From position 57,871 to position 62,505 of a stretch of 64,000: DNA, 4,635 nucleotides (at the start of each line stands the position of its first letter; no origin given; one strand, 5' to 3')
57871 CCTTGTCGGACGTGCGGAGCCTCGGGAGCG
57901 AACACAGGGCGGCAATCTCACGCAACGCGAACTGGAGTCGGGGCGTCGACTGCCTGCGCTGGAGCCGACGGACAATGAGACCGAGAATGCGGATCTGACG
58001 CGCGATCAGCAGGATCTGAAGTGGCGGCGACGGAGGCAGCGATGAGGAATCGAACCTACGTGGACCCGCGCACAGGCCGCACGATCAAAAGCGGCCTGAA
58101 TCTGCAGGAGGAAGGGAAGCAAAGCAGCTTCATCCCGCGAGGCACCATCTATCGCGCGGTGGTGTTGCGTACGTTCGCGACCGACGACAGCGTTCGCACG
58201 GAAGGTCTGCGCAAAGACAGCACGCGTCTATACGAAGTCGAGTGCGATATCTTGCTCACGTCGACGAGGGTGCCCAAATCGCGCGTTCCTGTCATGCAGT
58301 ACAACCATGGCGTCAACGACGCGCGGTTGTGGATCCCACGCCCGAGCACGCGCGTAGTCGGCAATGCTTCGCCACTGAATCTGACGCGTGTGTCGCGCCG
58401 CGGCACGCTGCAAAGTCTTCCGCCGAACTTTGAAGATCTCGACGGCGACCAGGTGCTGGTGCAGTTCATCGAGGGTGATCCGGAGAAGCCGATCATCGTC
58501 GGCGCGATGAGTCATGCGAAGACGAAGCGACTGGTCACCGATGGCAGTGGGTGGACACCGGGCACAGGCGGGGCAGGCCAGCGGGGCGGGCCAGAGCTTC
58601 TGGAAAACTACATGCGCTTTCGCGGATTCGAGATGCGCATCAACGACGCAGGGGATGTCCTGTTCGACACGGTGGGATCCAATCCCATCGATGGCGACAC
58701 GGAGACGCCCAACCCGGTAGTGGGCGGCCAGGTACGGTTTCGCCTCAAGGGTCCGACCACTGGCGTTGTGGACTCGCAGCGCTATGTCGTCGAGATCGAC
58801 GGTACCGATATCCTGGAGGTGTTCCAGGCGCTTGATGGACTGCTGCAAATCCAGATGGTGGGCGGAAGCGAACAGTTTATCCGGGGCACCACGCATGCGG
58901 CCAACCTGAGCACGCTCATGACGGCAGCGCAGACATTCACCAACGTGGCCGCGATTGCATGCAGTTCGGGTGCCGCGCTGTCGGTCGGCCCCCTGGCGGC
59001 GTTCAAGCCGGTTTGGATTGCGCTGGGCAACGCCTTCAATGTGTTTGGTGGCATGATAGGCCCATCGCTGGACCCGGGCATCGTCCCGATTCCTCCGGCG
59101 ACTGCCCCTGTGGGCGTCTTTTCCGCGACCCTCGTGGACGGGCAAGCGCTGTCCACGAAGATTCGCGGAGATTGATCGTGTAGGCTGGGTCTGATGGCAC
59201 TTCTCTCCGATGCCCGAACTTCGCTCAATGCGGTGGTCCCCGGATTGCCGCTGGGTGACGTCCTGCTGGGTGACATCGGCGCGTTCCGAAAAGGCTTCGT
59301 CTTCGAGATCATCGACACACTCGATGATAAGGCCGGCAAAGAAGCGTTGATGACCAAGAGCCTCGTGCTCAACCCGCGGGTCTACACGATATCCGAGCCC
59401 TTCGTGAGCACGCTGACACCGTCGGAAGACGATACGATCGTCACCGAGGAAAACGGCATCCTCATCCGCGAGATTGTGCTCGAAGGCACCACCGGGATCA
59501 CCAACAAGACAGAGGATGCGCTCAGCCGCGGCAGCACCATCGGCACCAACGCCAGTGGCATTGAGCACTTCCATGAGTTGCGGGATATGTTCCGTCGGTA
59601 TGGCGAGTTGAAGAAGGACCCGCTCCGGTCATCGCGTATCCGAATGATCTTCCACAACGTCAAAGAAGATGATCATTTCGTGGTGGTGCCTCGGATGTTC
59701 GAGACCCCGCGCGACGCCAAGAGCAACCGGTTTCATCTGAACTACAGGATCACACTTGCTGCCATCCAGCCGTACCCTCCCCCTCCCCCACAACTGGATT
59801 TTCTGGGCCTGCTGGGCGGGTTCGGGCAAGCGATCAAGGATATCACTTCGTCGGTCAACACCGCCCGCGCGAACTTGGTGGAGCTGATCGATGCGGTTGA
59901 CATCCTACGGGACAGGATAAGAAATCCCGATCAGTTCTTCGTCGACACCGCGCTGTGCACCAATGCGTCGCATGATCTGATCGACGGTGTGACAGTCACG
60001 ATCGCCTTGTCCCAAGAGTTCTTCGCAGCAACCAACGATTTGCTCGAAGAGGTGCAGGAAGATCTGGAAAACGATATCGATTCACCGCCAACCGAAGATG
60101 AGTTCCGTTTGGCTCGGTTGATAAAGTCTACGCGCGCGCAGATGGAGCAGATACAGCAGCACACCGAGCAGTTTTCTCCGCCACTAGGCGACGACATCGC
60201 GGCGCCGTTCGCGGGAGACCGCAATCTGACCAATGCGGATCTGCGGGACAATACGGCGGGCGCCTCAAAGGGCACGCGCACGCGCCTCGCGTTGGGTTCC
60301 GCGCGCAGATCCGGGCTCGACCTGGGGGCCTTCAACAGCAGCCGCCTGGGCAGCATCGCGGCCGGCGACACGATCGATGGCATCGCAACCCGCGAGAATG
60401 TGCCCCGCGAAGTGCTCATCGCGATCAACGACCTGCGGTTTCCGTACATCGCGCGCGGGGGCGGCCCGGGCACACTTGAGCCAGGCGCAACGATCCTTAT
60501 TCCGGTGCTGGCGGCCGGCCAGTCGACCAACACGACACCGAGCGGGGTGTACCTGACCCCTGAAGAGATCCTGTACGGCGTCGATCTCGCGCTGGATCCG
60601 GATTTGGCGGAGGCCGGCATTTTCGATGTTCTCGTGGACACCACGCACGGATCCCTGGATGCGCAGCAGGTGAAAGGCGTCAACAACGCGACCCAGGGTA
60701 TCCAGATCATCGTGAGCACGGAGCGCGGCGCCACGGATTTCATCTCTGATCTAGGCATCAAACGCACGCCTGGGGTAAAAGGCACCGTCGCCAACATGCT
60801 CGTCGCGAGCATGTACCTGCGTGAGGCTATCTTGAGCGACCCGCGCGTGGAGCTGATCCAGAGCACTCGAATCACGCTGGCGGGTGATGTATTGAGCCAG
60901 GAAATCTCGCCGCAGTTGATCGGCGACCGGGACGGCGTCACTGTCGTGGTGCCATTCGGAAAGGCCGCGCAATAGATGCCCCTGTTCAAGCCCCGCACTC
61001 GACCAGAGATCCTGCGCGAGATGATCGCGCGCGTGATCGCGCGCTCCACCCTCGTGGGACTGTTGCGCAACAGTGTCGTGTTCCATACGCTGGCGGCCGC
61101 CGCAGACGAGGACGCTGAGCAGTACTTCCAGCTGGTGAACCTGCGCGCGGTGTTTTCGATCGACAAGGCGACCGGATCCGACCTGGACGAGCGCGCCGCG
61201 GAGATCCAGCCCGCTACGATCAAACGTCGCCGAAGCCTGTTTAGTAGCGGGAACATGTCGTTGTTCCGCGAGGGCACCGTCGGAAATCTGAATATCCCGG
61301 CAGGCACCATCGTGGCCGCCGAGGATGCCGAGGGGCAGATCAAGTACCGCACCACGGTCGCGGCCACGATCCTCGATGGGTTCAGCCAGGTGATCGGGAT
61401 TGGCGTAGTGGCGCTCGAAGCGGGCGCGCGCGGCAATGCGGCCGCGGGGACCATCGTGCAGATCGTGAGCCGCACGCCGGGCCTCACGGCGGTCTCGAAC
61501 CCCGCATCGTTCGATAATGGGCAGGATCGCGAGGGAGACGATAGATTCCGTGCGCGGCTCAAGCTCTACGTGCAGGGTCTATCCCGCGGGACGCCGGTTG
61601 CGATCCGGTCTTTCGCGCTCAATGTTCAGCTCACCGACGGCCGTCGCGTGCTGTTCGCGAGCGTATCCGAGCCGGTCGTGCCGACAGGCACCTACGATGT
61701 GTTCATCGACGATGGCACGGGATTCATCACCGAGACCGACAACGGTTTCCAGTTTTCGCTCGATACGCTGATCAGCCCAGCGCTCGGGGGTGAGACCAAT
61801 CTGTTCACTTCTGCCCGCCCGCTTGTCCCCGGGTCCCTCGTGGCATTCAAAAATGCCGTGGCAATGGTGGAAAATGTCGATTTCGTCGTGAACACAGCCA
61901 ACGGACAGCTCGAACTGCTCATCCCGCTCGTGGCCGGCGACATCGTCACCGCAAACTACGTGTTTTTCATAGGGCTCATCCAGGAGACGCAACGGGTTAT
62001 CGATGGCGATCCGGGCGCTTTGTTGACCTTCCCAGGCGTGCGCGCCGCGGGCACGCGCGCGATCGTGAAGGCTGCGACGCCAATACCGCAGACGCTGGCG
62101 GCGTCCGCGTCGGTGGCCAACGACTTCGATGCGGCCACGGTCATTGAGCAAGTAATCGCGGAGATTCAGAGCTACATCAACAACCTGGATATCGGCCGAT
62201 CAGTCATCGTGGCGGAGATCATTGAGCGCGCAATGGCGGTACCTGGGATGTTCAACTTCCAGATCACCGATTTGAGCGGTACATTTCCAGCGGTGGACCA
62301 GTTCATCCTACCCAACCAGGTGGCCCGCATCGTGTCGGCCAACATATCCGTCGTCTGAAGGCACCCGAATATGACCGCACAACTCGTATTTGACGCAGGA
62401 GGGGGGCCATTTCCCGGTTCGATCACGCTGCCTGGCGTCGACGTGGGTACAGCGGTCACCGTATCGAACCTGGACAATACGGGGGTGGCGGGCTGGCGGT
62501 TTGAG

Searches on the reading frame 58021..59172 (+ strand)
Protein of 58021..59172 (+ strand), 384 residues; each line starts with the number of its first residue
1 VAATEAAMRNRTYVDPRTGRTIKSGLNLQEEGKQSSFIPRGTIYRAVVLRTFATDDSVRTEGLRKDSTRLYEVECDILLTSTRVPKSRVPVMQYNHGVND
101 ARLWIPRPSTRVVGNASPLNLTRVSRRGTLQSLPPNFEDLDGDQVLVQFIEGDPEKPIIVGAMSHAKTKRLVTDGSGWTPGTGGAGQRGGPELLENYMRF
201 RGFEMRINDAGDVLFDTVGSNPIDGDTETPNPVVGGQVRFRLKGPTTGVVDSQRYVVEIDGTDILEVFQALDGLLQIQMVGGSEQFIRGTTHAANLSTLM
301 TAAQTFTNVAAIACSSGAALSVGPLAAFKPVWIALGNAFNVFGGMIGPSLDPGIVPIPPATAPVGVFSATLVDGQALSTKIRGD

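Call 10: search_protein_families(library=pfam, max_evalue=0.001, proteins=[window:58021-59172:+])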
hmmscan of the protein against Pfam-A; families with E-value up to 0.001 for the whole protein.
window:58021-59172:+ (384 aa): 2 families
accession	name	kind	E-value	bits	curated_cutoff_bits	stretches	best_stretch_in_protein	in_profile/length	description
PF20093.5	DUF6484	-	4.1e-05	24.6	27.6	1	139-162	38-60/61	Domain of unknown function (DUF6484)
PF04717.18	Phage_base_V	-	0.00087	20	23.8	0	142-162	53-73/75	Type VI secretion system/phage-baseplate injector OB domain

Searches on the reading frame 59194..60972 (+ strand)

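Call 10: search_protein_families(library=pfam, max_evalue=0.001, proteins=[window:59194-60972:+])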
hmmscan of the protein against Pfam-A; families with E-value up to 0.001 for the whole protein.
window:59194-60972:+ (593 aa): 1 family
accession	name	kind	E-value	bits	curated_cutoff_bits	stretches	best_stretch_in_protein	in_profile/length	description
PF23980.1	Phage_tail_tube_init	-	1.6e-07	31.7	27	1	59-190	30-150/258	Putative phage tail tube initiator protein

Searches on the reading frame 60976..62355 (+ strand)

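Call 10: search_protein_families(library=pfam, max_evalue=0.001, proteins=[window:60976-62355:+])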
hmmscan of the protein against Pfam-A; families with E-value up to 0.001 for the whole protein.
window:60976-62355:+ (460 aa): 1 family
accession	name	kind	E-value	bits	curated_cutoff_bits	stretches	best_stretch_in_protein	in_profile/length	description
PF04865.19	Baseplate_J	-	2.1e-17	63.7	21.1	1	82-206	15-133/255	Baseplate J-like protein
